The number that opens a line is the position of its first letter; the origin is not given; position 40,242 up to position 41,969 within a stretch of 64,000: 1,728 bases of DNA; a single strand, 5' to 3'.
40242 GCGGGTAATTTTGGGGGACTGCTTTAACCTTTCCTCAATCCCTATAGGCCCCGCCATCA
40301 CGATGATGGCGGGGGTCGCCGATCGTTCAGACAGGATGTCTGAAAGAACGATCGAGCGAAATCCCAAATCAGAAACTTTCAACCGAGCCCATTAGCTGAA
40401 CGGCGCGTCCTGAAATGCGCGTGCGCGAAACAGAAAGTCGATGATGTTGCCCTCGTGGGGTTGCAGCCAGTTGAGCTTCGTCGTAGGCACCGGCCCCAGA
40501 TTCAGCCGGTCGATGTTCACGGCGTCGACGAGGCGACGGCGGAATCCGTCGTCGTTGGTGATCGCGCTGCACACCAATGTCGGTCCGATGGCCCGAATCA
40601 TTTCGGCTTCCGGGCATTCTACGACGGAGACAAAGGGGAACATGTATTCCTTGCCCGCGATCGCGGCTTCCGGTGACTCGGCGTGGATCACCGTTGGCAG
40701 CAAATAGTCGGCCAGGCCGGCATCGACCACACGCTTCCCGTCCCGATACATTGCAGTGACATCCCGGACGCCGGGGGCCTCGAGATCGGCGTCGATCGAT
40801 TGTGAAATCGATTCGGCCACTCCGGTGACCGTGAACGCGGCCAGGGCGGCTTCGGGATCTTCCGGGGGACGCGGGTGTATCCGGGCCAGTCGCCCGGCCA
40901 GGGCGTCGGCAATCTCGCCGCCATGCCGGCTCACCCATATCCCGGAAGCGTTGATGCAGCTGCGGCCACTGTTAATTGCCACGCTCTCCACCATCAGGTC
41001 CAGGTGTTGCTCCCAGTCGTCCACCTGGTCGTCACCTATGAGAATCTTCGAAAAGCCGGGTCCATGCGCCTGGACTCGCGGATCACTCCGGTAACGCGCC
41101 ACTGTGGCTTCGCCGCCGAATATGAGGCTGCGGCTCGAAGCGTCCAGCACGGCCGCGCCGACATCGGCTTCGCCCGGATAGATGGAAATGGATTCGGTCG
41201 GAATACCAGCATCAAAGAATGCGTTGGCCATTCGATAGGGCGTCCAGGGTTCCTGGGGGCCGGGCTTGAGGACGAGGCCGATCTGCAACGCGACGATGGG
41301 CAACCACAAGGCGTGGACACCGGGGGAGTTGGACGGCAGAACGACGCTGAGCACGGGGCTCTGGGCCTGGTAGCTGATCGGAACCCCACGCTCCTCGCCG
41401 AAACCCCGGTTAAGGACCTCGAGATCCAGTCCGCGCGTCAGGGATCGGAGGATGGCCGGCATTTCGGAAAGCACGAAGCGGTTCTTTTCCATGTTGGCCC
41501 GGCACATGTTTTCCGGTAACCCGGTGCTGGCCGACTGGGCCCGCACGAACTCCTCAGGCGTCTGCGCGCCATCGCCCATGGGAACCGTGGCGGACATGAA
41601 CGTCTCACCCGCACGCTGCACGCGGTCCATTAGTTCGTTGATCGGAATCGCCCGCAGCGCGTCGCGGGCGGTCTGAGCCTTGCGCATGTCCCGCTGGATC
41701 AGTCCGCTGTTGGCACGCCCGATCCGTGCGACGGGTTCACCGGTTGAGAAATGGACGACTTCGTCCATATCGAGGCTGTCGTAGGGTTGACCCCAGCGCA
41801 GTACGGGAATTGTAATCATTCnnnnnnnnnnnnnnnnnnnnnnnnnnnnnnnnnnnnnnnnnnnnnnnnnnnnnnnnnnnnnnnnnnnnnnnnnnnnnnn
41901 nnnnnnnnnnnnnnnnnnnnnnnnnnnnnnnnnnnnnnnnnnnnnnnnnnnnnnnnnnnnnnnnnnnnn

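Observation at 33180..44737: LuxC/LuxE-like gene pair inside a 10-kb co-oriented block with GT4, a MacB-like ABC exporter and PQQ-like propellers, bracketed by the repeated structured elements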

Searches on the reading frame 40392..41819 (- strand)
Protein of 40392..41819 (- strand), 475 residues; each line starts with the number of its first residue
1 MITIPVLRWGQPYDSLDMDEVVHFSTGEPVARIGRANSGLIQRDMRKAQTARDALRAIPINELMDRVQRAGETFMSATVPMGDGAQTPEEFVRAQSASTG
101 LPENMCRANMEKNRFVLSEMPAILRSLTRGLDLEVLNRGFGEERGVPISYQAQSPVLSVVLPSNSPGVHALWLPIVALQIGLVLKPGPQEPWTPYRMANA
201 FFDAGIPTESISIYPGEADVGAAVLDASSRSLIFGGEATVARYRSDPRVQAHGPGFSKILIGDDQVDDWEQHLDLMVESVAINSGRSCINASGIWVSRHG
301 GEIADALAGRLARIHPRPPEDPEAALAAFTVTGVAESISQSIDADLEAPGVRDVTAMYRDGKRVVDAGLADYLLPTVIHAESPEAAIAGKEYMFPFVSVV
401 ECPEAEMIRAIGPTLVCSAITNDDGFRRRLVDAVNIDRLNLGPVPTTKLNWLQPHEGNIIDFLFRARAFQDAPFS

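Call 3: search_protein_families(library=pfam, proteins=[window:40392-41819:-], max_evalue=0.01)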
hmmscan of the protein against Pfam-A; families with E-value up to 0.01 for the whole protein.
window:40392-41819:- (475 aa): 1 family
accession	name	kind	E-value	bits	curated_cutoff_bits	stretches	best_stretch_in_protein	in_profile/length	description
PF00171.27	Aldedh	-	1.2e-18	67.3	23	1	20-407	10-385/461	Aldehyde dehydrogenase family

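Call 4: search_protein_families(library=ncbifam, proteins=[window:40392-41819:-], max_evalue=0.01)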
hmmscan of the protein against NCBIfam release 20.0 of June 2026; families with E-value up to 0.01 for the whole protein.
window:40392-41819:- (475 aa): 19 families
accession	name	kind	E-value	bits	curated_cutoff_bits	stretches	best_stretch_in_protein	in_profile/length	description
TIGR01722.1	MMSDH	subfamily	1.1e-10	40.8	448.5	1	154-403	137-390/477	CoA-acylating methylmalonate-semialdehyde dehydrogenase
NF010000.0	PRK13473.1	subfamily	3.8e-10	39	615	1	156-405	141-392/475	aminobutyraldehyde dehydrogenase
NF009725.0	PRK13252.1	equivalog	3.9e-09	35.5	593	1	164-408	153-403/488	betaine-aldehyde dehydrogenase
TIGR02299.1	HpaE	equivalog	6.6e-08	31.6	638.35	1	156-408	138-400/488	5-carboxymethyl-2-hydroxymuconate semialdehyde dehydrogenase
TIGR03250.1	PhnAcAld_DH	equivalog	1.3e-07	30.7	635.65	1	155-450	141-437/472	phosphonoacetaldehyde dehydrogenase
NF006992.0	PRK09457.1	subfamily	2e-07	30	514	1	177-369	158-362/487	succinylglutamate-semialdehyde dehydrogenase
NF045736.1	PaDhStyDRhodo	equivalog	1e-06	27.6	800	1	149-403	137-395/479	phenylacetaldehyde dehydrogenase StyD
NF006916.0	PRK09407.1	equivalog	3.4e-06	25.9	521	1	21-404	38-408/526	succinic semialdehyde dehydrogenase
NF045735.1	PaDhStyDPseudo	equivalog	4e-06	25.8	850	1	155-299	148-300/483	phenylacetaldehyde dehydrogenase StyD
TIGR01804.1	BADH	equivalog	2.3e-05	23.1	668.6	1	157-409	137-396/467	betaine-aldehyde dehydrogenase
TIGR03240.1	arg_catab_astD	equivalog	8.5e-05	21.5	579.3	1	156-313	135-298/484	succinylglutamate-semialdehyde dehydrogenase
TIGR03216.1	OH_muco_semi_DH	equivalog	0.00027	19.7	693.25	1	86-328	74-324/481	2-hydroxymuconic semialdehyde dehydrogenase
TIGR03374.1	ABALDH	equivalog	0.0011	17.9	909.3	1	156-404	140-390/472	aminobutyraldehyde dehydrogenase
NF007352.0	PRK09847.1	equivalog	0.0011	17.5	850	1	156-400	160-406/495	aldehyde dehydrogenase PuuC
TIGR01780.1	SSADH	subfamily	0.0026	16.7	646.35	1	176-404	142-371/448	succinate-semialdehyde dehydrogenase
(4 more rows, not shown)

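Call 14: search_protein_families(library=pfam, proteins=[window:40392-41819:-], max_evalue=10)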
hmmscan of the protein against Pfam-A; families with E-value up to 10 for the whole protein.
window:40392-41819:- (475 aa): 2 families
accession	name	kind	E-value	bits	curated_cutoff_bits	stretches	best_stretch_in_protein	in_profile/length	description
PF00171.27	Aldedh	-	1.2e-18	67.3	23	1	20-407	10-385/461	Aldehyde dehydrogenase family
PF13197.11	DUF4013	-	0.34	11.2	26.9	1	336-393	22-65/168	Protein of unknown function (DUF4013)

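Call 16: search_solved_structures(query=window:40392-41819:-, max_evalue=1)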
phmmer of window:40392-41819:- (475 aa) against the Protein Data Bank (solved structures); distinct sequences matched with E-value up to 1: 104 (the best 60 are shown).
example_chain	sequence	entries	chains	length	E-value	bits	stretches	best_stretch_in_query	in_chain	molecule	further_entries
6b4r_A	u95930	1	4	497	4.4e-12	48.7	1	156-409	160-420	KauB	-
5iuu_A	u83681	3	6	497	1.7e-10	43.5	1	156-407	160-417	Aldehyde dehydrogenase family protein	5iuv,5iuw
7jso_A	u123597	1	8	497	3.6e-09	39.1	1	156-407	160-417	Aldehyde dehydrogenase family protein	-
4lih_A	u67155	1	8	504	5.9e-09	38.4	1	156-405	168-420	Gamma-glutamyl-gamma-aminobutyraldehyde dehydrogenase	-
3b4w_A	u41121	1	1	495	2.1e-08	36.6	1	176-405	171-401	Aldehyde dehydrogenase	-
4pz2_A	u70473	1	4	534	8.1e-08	34.6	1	156-405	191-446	ZmALDH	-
4e4g_A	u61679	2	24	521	1.1e-07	34.2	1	150-348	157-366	Methylmalonate-semialdehyde dehydrogenase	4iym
7w5l_A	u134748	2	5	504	2.4e-07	33.1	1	175-399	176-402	L-sorbosone dehydrogenase, NAD(P) dependent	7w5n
4qet_A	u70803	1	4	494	6.6e-07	31.6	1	156-402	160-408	Aldehyde dehydrogenase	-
5gtk_A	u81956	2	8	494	1e-06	31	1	156-402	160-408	Betaine-aldehyde dehydrogenase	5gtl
4qf6_A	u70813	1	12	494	1e-06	31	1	156-402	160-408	Aldehyde dehydrogenase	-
4go3_A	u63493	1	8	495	1e-06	31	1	156-411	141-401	Putative gamma-hydroxymuconic semialdehyde dehydrogenase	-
4go4_A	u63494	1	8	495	1.1e-06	31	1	156-410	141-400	Putative gamma-hydroxymuconic semialdehyde dehydrogenase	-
5gt6_A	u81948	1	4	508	1.1e-06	30.9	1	156-402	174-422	Betaine-aldehyde dehydrogenase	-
7swk_A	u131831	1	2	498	1.3e-06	30.7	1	158-414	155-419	Betaine aldehyde dehydrogenase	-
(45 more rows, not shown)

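Call 18: find_encoding_contigs(protein=window:40392-41819:-, flank=10000, max_places=6)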
Protein window:40392-41819:- (475 aa): no gene with exactly this product is on record in the collection.

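Call 61: find_homologous_proteins(query=window:40392-41819:-, max_evalue=0.00001)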
Query window:40392-41819:- (475 aa): 8000 proteins with E <= 0.00001 among 8000 candidates; the best 120 are listed.
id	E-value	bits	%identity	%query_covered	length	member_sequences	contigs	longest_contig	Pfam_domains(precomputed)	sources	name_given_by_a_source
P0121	0.0e+0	1069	100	100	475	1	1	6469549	PF00171.28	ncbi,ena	-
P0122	1.1e-283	959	88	100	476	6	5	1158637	PF00171.28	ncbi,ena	-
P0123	1.1e-280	949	87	100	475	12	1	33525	PF00171.28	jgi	jgi:acyl-CoA reductase-like NAD-dependent aldehyde dehydrogenase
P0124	8.0e-270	913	84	100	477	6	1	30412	PF00171.28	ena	-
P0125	4.3e-263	891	83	100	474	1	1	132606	PF00171.28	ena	-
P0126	1.2e-252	857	80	99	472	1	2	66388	PF00171.28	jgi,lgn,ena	-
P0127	6.6e-252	854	78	100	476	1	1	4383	PF00171.28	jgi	jgi:acyl-CoA reductase-like NAD-dependent aldehyde dehydrogenase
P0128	4.7e-251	851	77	100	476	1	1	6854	PF00171.28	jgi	jgi:acyl-CoA reductase-like NAD-dependent aldehyde dehydrogenase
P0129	6.6e-251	851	77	100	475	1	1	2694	PF00171.28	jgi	-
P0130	7.0e-251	851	78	99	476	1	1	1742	PF00171.28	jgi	jgi:acyl-CoA reductase-like NAD-dependent aldehyde dehydrogenase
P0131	4.5e-250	848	77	100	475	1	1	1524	PF00171.28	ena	-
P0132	1.5e-249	846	77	100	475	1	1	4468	PF00171.28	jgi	jgi:acyl-CoA reductase-like NAD-dependent aldehyde dehydrogenase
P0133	2.9e-249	846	78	100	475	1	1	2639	PF00171.28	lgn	-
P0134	3.4e-249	845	76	100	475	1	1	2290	PF00171.28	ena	-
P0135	5.3e-249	845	77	100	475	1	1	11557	PF00171.28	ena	-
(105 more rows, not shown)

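Call 62: find_encoding_contigs(protein=P0121, flank=1000, max_places=2)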
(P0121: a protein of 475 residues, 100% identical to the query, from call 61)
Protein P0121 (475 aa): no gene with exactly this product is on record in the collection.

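Call 64: search_solved_structures(query=window:40392-41819:-, max_evalue=1e-8, show_alignments=2)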
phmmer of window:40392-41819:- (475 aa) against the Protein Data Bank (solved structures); distinct sequences matched with E-value up to 1e-8: 4.
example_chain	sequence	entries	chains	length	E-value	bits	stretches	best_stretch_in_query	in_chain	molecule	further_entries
6b4r_A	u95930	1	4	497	4.4e-12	48.7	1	156-409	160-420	KauB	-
5iuu_A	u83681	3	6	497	1.7e-10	43.5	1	156-407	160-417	Aldehyde dehydrogenase family protein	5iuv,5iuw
7jso_A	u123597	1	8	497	3.6e-09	39.1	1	156-407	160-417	Aldehyde dehydrogenase family protein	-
4lih_A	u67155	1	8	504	5.9e-09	38.4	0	156-405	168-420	Gamma-glutamyl-gamma-aminobutyraldehyde dehydrogenase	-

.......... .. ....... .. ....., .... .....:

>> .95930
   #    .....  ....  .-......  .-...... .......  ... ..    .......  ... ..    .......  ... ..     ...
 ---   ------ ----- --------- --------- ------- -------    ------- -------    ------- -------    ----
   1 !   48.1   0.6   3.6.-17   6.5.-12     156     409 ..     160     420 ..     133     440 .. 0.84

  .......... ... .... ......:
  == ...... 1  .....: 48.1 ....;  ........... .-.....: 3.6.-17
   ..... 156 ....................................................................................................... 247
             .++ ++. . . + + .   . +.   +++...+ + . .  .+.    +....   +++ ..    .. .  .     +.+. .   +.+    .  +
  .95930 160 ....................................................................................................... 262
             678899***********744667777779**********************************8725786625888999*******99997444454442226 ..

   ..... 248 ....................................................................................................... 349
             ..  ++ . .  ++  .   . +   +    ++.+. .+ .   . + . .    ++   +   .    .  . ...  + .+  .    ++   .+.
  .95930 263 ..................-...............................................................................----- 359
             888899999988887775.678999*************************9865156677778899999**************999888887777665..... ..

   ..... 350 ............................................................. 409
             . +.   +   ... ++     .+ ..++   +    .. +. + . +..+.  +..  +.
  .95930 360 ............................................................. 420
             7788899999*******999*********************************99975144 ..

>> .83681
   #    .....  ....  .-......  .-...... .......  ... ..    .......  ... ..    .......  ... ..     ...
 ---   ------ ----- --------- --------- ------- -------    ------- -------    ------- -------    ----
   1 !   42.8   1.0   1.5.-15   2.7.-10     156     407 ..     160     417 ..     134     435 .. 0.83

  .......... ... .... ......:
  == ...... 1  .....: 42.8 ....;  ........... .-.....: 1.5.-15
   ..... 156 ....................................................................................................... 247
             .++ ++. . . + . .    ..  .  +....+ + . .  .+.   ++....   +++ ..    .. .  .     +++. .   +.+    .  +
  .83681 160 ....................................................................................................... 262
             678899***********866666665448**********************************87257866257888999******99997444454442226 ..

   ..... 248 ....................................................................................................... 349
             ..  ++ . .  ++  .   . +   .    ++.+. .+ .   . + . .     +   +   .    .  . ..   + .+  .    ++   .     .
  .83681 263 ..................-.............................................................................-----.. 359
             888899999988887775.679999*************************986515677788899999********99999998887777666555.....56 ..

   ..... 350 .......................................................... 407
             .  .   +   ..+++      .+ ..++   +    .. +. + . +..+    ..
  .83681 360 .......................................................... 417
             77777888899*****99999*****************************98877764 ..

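Call 88: predict_structure(alignment_id=A7)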
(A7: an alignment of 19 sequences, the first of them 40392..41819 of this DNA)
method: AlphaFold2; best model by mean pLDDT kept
length: 475 residues; sequences in the alignment: 19
mean_pLDDT: 58.8   pTM: 0.48
mean pLDDT of the five models: 58.8, 56.4, 54.7, 51.9, 51.3
residues with pLDDT >= 90: 43; 70-90: 129; 50-70: 121; < 50: 182
segments of 3 or more residues with pLDDT < 50: 1-48, 146-183, 185-188, 214-228, 230-240, 246-256, 284-291, 413-416, 434-475
pLDDT, mean of each block of 10 residues (from residue 1): 23 31 38 28 39 66 81 84 77 65 67 71 59 59 51 30 35 32 49 69 71 43 41 44 48 52 90 78 46 84 95 78 61 64 86 92 79 86 82 77 84 56 71 40 26 27 25 30
secondary structure, 60 per line:
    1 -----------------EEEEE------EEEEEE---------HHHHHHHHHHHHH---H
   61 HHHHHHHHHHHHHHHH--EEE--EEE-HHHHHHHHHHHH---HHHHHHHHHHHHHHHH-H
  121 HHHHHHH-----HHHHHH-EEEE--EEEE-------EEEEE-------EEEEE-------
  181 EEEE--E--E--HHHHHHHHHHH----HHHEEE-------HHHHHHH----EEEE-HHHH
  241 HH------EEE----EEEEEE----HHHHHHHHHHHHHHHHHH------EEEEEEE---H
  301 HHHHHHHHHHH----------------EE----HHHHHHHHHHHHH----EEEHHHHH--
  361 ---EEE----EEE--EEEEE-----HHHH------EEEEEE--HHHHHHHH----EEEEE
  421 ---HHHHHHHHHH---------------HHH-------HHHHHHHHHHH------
elements in order: E18-22 E29-34 H44-56 H60-76 E79-81 E84-86 H88-99 H103-118 H120-127 H133-138 E140-143 E146-149 E157-161 E169-173 E181-184 H193-203 E211-213 H221-227 E232-235 H237-242 E249-251 E256-261 H266-283 E290-296 H300-311 H334-346 E351-353 H354-358 E364-366 E371-373 E376-380 H386-389 E396-401 H404-411 E416-420 H424-433 H459-469

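Call 95: search_protein_families(library=padloc, proteins=[window:40392-41819:-], max_evalue=0.001)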
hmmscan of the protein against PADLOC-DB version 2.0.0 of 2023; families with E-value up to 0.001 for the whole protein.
window:40392-41819:- (475 aa): 0 families
